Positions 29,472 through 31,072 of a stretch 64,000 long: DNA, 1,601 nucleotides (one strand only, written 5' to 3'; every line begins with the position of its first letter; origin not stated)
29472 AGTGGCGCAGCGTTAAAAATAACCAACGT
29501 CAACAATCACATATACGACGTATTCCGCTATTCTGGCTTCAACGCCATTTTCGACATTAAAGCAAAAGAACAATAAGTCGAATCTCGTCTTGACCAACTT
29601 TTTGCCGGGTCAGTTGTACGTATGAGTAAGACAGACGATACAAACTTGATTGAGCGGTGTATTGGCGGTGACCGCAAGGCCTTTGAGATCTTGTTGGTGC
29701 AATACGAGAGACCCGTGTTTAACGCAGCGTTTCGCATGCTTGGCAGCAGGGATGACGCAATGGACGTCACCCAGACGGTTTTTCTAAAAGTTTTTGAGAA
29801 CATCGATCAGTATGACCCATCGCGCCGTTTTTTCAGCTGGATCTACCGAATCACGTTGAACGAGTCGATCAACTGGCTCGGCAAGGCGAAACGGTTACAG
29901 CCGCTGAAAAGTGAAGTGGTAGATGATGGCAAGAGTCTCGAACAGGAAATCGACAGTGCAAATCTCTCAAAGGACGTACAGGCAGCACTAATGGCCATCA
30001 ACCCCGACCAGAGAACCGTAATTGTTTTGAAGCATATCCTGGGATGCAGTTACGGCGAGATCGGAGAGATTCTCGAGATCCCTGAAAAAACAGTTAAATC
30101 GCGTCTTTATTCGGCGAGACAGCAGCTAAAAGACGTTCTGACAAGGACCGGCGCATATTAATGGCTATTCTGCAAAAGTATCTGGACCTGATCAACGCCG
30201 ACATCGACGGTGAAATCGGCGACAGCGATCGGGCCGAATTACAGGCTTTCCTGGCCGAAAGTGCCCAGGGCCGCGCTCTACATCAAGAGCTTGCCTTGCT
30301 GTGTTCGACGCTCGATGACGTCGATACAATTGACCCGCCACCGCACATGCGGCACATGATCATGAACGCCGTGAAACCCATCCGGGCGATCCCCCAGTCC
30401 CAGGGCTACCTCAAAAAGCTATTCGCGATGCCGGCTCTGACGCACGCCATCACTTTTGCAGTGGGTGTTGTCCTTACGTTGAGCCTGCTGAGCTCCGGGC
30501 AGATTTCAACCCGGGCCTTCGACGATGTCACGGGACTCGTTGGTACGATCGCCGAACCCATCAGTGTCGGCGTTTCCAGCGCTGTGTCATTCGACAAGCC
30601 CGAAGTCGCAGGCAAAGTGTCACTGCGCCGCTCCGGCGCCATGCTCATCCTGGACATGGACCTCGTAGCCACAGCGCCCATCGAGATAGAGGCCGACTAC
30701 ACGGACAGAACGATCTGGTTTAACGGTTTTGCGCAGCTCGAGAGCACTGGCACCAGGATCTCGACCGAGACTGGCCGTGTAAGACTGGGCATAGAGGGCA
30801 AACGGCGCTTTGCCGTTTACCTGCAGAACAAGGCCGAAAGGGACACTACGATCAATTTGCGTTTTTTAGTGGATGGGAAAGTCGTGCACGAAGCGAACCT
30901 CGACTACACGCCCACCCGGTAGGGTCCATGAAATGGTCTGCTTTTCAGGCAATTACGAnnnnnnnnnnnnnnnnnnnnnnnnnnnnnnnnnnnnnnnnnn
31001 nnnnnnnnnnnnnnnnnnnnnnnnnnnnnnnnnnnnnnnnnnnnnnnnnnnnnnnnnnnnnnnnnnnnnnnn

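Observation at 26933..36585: Nine co-directional genes form a composite signalling island joining a partner switch, an ECF sigma/anti-sigma pair, a repeat protein, an OM peptidase-like protein and PrsW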

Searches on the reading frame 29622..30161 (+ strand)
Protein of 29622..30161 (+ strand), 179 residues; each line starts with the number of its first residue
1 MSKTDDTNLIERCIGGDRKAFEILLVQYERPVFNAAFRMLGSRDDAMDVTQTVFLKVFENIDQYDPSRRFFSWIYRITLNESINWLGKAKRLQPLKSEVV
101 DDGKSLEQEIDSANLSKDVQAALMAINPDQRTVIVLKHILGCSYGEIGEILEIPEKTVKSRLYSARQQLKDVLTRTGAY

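Call 4: search_protein_families(library=pfam, proteins=[window:29622-30161:+], max_evalue=0.01)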
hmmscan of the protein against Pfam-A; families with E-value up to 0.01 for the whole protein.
window:29622-30161:+ (179 aa): 7 families
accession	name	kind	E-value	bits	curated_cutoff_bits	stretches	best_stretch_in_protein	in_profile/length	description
PF04542.20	Sigma70_r2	-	2e-15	56.7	24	1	26-91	3-70/71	Sigma-70 region 2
PF08281.18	Sigma70_r4_2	-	1.3e-14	54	25.7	1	118-169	3-54/54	Sigma-70, region 4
PF04545.22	Sigma70_r4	-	5.4e-08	32.7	24.1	1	122-170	1-49/50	Sigma-70, region 4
PF07638.17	Sigma70_ECF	-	4e-06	27.3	21.1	1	108-172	119-182/185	ECF sigma factor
PF25787.1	HTH_SB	-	7.2e-05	22.9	43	1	126-160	7-41/53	Sleeping Beauty transposase HTH domain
PF20432.4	Xre-like-HTH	-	0.0023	18.6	25.8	1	136-170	18-51/63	Antitoxin Xre-like helix-turn-helix domain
PF06530.18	Phage_antitermQ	-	0.0049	17.2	26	0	119-174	56-111/118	Phage antitermination protein Q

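Call 5: search_protein_families(library=ncbifam, proteins=[window:29622-30161:+], max_evalue=0.01)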
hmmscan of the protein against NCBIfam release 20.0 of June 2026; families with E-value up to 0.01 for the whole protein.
window:29622-30161:+ (179 aa): 89 families (the best 25 are shown)
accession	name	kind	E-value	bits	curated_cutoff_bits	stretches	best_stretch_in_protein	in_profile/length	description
NF007223.0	PRK09641.1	equivalog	2.3e-33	115.6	209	1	8-174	7-185/187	RNA polymerase sigma factor SigW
TIGR02937.1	sigma70-ECF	superfamily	4.1e-31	107.8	42.9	1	20-172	2-164/165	sigma-70 family RNA polymerase sigma factor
NF009166.1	PRK12513.1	equivalog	9.2e-31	107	206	1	3-176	6-189/193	RNA polymerase sigma factor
TIGR02948.1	SigW_bacill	equivalog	1.6e-29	103.3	243.1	1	8-173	7-184/187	RNA polymerase sigma factor SigW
NF007216.0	PRK09638.1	equivalog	2.9e-29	102.1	194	1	3-174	2-175/180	RNA polymerase sigma factor SigY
TIGR02954.1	Sig70_famx3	hypoth_equivalog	1.1e-28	100.1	188.5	1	6-175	3-169/170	RNA polymerase sigma-70 factor, TIGR02954 family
NF009171.0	PRK12518.1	equivalog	1.2e-28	100.3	208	1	3-178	11-189/191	RNA polymerase sigma factor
NF004113.0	PRK05602.1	equivalog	2.4e-28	99.2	208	1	2-176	28-204/211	RNA polymerase sigma factor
NF007229.0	PRK09647.1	equivalog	9.9e-28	97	265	1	22-175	47-204/220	RNA polymerase sigma factor SigE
NF008888.0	PRK11922.1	equivalog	3.6e-27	95.5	204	1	2-175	13-198/231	RNA polymerase sigma factor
NF007225.0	PRK09643.1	equivalog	5.6e-27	94.7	190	1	4-175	12-184/204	RNA polymerase sigma factor SigM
TIGR02939.1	RpoE_Sigma70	equivalog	6.1e-27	94.9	236.15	1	4-173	5-186/190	RNA polymerase sigma factor RpoE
NF058625.1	sigma_PG0214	equivalog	1.8e-25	89.6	130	1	19-177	4-165/170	GFO_1088 family ECF-type sigma factor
NF009168.0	PRK12515.1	subfamily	3.4e-24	85.4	236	1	3-177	6-183/189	RNA polymerase sigma factor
TIGR02950.1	SigM_subfam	subfamily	6e-23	81.4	147.95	1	23-173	4-158/159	RNA polymerase sigma factor, SigM family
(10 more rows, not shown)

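Call 52: search_solved_structures(query=window:29622-30161:+, max_evalue=0.00001, show_alignments=0)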
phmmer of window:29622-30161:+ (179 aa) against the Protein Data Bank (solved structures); distinct sequences matched with E-value up to 0.00001: 20.
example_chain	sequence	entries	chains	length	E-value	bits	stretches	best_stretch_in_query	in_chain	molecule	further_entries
5wuq_A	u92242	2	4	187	1.1e-25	93.9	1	11-172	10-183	ECF RNA polymerase sigma factor SigW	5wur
9m9d_F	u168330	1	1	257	1.7e-22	83.6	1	21-174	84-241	ECF RNA polymerase sigma factor SigE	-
9m9e_F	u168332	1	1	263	1.8e-22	83.5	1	21-174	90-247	ECF RNA polymerase sigma factor SigE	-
9m98_F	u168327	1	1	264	1.8e-22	83.4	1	21-174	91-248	ECF RNA polymerase sigma factor SigE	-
6in7_B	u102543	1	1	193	2.9e-21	79.5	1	3-171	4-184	RNA polymerase sigma-H factor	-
8z6g_B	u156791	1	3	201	3.3e-21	79.4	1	3-171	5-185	RNA polymerase sigma factor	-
1or7_A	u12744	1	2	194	3.4e-21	79.3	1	5-170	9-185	RNA polymerase sigma-E factor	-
6jbq_F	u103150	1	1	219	5.2e-21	78.7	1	5-170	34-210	ECF RNA polymerase sigma-E factor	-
5or5_A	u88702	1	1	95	4.5e-15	59.4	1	5-92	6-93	ECF RNA polymerase sigma-E factor,ECF RNA polymerase sigma factor SigW,ECF RNA polymerase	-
6jcy_F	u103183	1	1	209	1.9e-14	57.4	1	31-174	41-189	ECF RNA polymerase sigma factor SigH,ECF RNA polymerase sigma factor SigE,ECF RNA polymera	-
2mao_A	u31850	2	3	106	1.8e-13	54.2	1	5-93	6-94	RNA polymerase sigma factor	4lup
2map_A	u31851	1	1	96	1.9e-13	54.1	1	5-92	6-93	RNA polymerase sigma factor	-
7qh5_A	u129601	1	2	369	2.2e-12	50.6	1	16-95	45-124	RNA polymerase sigma factor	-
4cxf_A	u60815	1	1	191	1.4e-11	48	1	7-173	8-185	RNA POLYMERASE SIGMA FACTOR CNRH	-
5zx2_F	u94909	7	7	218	1.3e-10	44.9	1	31-174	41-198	ECF RNA polymerase sigma factor SigH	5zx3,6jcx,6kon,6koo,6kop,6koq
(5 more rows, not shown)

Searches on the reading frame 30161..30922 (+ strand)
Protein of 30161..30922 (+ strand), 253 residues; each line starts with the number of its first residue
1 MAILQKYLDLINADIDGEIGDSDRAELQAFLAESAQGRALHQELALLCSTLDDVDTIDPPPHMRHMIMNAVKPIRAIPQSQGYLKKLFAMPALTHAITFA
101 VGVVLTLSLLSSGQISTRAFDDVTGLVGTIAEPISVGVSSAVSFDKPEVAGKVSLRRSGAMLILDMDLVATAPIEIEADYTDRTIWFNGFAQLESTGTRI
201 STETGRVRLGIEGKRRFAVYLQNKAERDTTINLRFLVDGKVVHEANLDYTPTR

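Call 4: search_protein_families(library=pfam, proteins=[window:30161-30922:+], max_evalue=0.01)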
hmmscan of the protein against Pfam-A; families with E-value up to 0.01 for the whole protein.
window:30161-30922:+ (253 aa): 0 families

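Call 5: search_protein_families(library=ncbifam, proteins=[window:30161-30922:+], max_evalue=0.01)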
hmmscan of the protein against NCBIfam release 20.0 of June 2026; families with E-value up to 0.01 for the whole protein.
window:30161-30922:+ (253 aa): 1 family
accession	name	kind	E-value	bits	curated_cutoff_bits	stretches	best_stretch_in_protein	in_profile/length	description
NF052375.1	antisigma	equivalog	0.00019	21.5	100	1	19-111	10-103/217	anti-sigma factor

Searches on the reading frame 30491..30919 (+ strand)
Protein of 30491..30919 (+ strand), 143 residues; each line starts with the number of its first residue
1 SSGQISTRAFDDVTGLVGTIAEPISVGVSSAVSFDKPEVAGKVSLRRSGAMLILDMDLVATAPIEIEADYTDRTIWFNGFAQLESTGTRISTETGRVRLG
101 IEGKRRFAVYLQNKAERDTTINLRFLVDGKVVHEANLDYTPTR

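Call 37: search_protein_families(library=pfam, proteins=[window:30491-30919:+], max_evalue=10)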
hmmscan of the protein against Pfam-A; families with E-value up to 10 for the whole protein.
window:30491-30919:+ (143 aa): 0 families
